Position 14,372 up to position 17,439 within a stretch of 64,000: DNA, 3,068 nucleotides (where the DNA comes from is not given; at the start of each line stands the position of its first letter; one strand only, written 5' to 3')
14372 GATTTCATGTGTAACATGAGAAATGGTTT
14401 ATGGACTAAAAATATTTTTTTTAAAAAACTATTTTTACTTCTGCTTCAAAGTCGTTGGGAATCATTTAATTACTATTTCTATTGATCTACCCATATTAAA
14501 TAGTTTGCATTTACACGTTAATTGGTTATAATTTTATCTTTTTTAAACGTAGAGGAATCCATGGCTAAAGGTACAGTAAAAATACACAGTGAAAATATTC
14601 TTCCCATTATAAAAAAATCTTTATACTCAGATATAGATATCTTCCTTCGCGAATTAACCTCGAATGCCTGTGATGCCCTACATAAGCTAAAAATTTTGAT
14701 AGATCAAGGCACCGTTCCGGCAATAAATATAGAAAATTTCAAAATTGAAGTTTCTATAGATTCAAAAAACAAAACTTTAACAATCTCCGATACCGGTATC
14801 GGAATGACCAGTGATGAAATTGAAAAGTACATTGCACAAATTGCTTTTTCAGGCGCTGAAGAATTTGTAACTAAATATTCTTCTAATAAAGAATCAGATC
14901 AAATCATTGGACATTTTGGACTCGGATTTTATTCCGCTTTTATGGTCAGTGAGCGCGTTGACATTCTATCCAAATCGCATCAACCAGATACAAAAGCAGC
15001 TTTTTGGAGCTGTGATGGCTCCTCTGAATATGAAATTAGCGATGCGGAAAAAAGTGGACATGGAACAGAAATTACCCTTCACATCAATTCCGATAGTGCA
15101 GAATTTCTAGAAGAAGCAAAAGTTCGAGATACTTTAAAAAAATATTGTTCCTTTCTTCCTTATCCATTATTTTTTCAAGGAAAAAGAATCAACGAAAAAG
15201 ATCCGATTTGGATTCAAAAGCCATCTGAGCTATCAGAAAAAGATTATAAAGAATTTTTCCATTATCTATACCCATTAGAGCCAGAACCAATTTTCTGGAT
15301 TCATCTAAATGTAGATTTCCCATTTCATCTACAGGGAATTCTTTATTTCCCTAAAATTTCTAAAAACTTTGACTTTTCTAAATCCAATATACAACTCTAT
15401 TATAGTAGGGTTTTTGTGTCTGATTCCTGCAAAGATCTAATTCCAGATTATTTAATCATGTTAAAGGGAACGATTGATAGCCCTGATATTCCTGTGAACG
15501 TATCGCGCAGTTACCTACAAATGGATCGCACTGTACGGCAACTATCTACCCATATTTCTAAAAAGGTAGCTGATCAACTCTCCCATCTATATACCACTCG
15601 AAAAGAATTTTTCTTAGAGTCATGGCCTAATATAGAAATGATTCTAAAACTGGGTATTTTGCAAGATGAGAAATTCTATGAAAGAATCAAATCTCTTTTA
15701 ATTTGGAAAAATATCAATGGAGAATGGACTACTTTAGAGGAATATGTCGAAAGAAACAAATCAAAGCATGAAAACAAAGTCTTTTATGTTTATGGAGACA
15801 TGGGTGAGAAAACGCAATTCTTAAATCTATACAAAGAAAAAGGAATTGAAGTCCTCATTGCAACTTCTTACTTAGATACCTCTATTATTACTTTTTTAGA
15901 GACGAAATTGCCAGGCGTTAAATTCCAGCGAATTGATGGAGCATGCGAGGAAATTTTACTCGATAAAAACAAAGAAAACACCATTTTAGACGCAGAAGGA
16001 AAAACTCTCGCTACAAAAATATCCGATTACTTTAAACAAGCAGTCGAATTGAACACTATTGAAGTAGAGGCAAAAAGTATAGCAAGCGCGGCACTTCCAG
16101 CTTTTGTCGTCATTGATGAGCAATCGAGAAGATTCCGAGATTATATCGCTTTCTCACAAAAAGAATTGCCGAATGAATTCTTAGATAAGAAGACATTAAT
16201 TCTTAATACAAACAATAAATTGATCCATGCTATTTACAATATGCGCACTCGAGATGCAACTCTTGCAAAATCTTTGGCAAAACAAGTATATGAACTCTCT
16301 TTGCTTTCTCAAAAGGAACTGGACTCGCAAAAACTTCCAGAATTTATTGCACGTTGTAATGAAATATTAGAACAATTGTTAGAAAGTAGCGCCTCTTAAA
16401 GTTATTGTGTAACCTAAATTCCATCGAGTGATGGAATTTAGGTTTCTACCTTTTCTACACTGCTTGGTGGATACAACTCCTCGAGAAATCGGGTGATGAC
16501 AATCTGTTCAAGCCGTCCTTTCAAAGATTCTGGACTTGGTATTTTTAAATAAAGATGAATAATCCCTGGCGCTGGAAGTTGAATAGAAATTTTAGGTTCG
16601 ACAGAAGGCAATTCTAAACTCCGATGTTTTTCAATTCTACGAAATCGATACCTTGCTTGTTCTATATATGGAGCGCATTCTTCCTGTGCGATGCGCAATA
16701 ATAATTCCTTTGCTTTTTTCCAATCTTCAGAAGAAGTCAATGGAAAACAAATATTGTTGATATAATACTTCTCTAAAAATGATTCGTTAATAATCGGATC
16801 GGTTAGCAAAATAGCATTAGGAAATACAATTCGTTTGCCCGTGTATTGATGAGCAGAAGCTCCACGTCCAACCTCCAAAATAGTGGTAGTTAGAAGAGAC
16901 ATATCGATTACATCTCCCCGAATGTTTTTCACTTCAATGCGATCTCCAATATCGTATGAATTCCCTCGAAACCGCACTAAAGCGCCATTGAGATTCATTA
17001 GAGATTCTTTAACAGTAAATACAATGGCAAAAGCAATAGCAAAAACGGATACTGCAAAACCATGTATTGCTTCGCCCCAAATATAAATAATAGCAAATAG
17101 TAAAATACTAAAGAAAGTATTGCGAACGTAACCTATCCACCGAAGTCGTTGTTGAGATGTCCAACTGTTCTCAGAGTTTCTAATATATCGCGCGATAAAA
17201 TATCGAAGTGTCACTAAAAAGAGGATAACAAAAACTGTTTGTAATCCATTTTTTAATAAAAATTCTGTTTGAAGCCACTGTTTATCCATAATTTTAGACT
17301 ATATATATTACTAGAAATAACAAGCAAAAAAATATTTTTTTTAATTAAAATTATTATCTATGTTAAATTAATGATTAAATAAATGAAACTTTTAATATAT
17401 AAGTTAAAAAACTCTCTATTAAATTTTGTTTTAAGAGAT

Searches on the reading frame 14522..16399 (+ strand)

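Call 49: search_protein_families(library=pfam, proteins=[window:14522-16399:+], max_evalue=0.00001)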
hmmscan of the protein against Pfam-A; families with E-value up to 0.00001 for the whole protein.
window:14522-16399:+ (625 aa): 3 families
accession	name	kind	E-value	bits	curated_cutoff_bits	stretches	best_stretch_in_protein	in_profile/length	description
PF00183.23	HSP90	-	5.2e-58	197.7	24.4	1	221-622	80-492/518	Hsp90 protein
PF13589.12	HATPase_c_3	-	9.7e-10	39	25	1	72-168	21-109/137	Histidine kinase-, DNA gyrase B-, and HSP90-like ATPase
PF02518.31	HATPase_c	-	1e-06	29.6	26.4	1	42-189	10-108/111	Histidine kinase-, DNA gyrase B-, and HSP90-like ATPase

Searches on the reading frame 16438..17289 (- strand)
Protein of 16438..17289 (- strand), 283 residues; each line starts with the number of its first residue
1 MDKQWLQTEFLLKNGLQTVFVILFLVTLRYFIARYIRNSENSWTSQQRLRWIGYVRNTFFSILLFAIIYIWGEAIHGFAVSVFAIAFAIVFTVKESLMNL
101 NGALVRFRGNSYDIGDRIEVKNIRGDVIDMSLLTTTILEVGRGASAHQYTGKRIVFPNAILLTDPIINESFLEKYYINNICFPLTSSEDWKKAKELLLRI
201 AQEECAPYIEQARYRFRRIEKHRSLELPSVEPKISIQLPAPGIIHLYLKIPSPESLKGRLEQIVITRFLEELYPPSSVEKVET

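Call 32: search_protein_families(library=pfam, proteins=[window:16438-17289:-], max_evalue=0.001)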
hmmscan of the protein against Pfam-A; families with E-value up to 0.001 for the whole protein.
window:16438-17289:- (283 aa): 1 family
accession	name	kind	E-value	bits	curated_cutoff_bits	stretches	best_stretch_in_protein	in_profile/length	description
PF00924.24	MS_channel_2nd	-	1.2e-08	35.4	20.2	1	96-168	2-65/68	Mechanosensitive ion channel, beta-domain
